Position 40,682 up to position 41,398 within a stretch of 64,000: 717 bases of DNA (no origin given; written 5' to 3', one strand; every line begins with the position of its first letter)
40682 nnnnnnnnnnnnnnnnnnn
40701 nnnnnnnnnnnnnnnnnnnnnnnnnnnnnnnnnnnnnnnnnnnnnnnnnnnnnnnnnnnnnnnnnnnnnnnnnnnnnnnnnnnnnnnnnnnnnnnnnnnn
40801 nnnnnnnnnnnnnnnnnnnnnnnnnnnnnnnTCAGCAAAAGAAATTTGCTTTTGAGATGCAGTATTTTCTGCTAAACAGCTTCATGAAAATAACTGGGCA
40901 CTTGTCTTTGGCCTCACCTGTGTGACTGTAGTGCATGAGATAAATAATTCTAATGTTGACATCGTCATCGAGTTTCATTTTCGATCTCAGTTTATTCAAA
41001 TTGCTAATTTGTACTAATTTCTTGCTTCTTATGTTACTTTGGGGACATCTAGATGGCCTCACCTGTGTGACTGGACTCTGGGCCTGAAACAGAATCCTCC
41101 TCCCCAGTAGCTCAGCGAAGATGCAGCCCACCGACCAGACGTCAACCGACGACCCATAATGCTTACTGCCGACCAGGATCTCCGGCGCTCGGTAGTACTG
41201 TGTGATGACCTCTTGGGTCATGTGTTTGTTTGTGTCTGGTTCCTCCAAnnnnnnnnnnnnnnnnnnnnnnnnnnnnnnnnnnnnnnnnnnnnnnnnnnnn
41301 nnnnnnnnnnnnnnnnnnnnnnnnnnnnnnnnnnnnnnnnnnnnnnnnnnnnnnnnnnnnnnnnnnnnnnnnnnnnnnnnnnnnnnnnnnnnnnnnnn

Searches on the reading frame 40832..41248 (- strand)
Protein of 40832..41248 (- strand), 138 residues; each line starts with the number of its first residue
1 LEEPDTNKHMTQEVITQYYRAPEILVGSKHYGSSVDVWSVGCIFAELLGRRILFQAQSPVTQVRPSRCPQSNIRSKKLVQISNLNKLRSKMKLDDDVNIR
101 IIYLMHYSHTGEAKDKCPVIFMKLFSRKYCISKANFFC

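Call 29: search_protein_families(library=pfam, proteins=[window:40832-41248:-], max_evalue=0.01)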
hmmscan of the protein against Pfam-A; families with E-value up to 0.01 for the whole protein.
window:40832-41248:- (138 aa): 2 families
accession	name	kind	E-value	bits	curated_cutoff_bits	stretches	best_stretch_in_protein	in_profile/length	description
PF00069.31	Pkinase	-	9e-15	55.2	31.7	1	7-68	151-211/263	Protein kinase domain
PF07714.23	PK_Tyr_Ser-Thr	-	0.0094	15.7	23.1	0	5-78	156-223/258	Protein tyrosine and serine/threonine kinase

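Call 44: search_solved_structures(query=window:40832-41248:-, max_evalue=1e-8)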
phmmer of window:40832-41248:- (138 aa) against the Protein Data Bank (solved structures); distinct sequences matched with E-value up to 1e-8: 417 (the best 60 are shown).
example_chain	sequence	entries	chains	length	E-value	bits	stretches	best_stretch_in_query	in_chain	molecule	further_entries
5oo1_A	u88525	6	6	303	1.1e-15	61.2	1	10-63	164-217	Cyclin-dependent kinase 2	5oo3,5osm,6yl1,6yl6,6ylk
8yng_A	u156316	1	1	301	1.2e-15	61.1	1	10-63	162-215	Cyclin-dependent kinase 2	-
2jgz_A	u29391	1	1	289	2e-15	60.4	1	10-63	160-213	CELL DIVISION PROTEIN KINASE 2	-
8bya_A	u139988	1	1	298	2.1e-15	60.3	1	10-63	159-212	Cyclin-dependent kinase 2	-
4i3z_A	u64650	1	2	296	2.1e-15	60.3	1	10-63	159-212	Cyclin-dependent kinase 2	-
8uv0_A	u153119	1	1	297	2.1e-15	60.3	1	10-63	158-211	Cyclin-dependent kinase 2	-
8bzo_A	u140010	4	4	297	2.1e-15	60.3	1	10-63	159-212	Cyclin-dependent kinase 2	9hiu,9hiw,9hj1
1e9h_A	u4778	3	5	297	2.1e-15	60.3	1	10-63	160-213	CELL DIVISION PROTEIN KINASE 2 | Cyclin-dependent kinase 2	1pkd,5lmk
1gii_A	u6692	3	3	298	2.1e-15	60.3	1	10-63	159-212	CELL DIVISION PROTEIN KINASE 2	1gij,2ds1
11gv_A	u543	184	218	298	2.1e-15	60.3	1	10-63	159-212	Cyclin-dependent kinase 2 | CYCLIN-DEPENDENT PROTEIN KINASE 2 | PROTEIN (CDK2 HUMAN)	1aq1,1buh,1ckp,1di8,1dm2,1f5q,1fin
8h6p_A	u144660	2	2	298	2.1e-15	60.3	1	10-63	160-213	Cyclin-dependent kinase 2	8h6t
1w98_A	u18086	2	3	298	2.1e-15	60.3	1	10-63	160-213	CELL DIVISION PROTEIN KINASE 2 | Cyclin-dependent kinase 2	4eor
7e34_A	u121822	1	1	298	2.1e-15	60.3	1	10-63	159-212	Cyclin-dependent kinase 2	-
3qhr_A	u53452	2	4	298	2.1e-15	60.3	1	10-63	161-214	Cell division protein kinase 2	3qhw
1oit_A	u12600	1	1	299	2.1e-15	60.3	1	10-63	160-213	CELL DIVISION PROTEIN KINASE 2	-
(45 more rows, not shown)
